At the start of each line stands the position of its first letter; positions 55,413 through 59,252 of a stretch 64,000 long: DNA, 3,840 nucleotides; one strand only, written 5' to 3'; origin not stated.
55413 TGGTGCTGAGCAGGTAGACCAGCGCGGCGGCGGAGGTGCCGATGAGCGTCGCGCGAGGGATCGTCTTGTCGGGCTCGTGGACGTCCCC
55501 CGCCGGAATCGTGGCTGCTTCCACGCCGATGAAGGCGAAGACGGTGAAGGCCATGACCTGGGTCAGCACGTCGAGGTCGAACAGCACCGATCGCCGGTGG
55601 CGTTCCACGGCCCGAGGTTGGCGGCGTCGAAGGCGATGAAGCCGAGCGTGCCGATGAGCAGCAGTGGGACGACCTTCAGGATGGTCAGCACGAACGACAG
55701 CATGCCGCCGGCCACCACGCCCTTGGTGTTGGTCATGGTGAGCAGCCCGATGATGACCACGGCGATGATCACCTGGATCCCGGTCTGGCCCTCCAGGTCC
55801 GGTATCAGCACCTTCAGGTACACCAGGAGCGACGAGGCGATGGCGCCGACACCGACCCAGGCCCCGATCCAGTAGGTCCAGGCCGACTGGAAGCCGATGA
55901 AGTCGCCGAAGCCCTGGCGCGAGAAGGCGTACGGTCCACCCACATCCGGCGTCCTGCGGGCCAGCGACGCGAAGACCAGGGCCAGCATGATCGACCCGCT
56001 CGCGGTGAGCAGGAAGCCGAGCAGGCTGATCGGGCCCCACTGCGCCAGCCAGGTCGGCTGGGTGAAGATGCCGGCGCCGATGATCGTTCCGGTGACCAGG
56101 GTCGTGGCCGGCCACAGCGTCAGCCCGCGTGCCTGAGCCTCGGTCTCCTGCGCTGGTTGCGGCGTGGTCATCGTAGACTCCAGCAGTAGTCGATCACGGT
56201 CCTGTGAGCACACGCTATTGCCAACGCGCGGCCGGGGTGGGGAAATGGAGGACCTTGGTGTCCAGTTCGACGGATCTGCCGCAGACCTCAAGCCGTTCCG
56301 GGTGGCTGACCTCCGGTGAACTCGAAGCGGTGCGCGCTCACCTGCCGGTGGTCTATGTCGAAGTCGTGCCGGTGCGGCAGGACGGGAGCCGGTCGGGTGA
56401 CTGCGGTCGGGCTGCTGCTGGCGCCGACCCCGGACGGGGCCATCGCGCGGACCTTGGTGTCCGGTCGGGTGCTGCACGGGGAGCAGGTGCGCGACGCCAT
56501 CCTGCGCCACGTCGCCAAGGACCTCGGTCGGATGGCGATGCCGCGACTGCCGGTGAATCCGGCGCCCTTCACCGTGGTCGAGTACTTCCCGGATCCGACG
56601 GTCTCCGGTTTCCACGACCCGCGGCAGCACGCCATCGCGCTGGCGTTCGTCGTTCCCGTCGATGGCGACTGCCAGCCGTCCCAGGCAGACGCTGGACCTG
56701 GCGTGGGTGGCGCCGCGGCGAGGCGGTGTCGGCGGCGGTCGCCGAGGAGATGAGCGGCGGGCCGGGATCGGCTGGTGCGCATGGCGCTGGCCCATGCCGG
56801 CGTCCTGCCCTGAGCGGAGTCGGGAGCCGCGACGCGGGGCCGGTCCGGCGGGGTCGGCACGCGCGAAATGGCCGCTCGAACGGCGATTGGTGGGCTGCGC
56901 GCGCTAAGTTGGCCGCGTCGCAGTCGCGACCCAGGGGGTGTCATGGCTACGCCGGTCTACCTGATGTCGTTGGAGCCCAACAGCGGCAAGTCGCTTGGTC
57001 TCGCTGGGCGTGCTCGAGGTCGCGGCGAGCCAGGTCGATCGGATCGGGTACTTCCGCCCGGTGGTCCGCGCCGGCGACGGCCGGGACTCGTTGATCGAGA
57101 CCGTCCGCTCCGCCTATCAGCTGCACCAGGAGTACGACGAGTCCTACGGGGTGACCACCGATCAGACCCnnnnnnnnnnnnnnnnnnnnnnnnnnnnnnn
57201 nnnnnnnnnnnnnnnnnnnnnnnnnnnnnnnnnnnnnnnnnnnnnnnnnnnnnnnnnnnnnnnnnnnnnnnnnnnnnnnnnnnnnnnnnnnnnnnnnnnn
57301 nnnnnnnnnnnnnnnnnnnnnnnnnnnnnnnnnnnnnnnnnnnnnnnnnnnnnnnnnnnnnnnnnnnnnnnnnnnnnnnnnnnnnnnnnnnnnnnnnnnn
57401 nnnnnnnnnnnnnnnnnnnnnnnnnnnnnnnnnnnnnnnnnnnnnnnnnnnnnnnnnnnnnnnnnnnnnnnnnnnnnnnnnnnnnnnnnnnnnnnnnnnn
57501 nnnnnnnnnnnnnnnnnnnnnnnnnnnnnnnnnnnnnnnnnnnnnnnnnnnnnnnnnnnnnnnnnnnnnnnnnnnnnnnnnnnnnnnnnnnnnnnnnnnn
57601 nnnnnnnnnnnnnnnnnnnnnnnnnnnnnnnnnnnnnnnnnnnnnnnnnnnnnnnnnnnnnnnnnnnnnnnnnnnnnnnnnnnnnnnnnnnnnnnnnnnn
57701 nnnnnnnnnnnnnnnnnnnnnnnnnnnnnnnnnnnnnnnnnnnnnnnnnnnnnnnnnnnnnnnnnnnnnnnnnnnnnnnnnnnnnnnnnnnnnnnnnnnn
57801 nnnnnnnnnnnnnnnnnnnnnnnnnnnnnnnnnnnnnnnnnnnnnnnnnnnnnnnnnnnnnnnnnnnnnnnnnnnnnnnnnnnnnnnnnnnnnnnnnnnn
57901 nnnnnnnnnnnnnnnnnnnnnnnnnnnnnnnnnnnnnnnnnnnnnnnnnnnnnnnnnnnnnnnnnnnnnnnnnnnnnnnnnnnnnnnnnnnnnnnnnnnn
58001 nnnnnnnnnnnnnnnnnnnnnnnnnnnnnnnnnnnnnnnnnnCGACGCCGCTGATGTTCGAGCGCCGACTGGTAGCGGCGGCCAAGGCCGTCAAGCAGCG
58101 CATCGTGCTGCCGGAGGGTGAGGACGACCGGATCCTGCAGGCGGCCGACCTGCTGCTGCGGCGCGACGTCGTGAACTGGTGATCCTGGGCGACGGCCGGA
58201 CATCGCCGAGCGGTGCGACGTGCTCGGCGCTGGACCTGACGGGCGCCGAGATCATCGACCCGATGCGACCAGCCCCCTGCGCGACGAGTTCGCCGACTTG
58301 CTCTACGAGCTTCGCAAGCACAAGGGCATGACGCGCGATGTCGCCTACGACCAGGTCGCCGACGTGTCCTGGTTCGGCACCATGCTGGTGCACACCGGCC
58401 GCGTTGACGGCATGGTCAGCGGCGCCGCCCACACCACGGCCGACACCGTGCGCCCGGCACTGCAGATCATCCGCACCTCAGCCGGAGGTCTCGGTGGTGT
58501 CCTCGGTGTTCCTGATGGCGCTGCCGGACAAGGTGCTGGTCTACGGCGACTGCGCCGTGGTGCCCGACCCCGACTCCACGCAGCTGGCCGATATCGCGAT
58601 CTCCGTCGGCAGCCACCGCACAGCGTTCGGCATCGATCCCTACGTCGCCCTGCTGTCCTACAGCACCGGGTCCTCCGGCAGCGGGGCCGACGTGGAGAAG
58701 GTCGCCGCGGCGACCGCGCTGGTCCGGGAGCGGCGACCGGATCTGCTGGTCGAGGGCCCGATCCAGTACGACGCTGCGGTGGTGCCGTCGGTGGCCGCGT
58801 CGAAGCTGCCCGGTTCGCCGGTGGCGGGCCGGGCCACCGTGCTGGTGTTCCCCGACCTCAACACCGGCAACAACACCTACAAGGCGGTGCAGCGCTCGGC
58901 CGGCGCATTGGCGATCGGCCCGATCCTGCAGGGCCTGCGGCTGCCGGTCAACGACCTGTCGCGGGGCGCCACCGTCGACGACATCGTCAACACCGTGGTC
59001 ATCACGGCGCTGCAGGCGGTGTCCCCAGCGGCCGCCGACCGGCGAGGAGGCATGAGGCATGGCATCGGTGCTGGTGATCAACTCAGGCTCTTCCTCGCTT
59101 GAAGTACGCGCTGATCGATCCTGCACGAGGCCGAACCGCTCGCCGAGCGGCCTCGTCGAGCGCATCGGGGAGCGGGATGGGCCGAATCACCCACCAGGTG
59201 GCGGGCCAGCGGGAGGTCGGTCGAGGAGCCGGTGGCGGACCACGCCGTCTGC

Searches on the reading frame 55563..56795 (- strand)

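Call 55: search_protein_families(library=pfam, proteins=[window:55563-56795:-], max_evalue=0.001)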
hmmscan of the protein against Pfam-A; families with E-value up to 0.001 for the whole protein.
window:55563-56795:- (410 aa): 2 families
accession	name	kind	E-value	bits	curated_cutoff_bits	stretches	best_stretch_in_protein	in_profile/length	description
PF13520.12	AA_permease_2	-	5e-22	78.8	27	1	225-391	1-169/427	Amino acid permease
PF00324.27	AA_permease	-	7.7e-09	35.2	24.6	1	235-388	7-160/470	Amino acid permease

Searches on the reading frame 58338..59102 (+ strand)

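Call 55: search_protein_families(library=pfam, proteins=[window:58338-59102:+], max_evalue=0.001)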
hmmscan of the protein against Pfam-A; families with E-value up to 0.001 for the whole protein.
window:58338-59102:+ (254 aa): 1 family
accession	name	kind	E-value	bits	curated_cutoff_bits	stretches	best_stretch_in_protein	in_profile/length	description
PF01515.24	PTA_PTB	-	1.2e-76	258.6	24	1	47-224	141-319/319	Phosphate acetyl/butaryl transferase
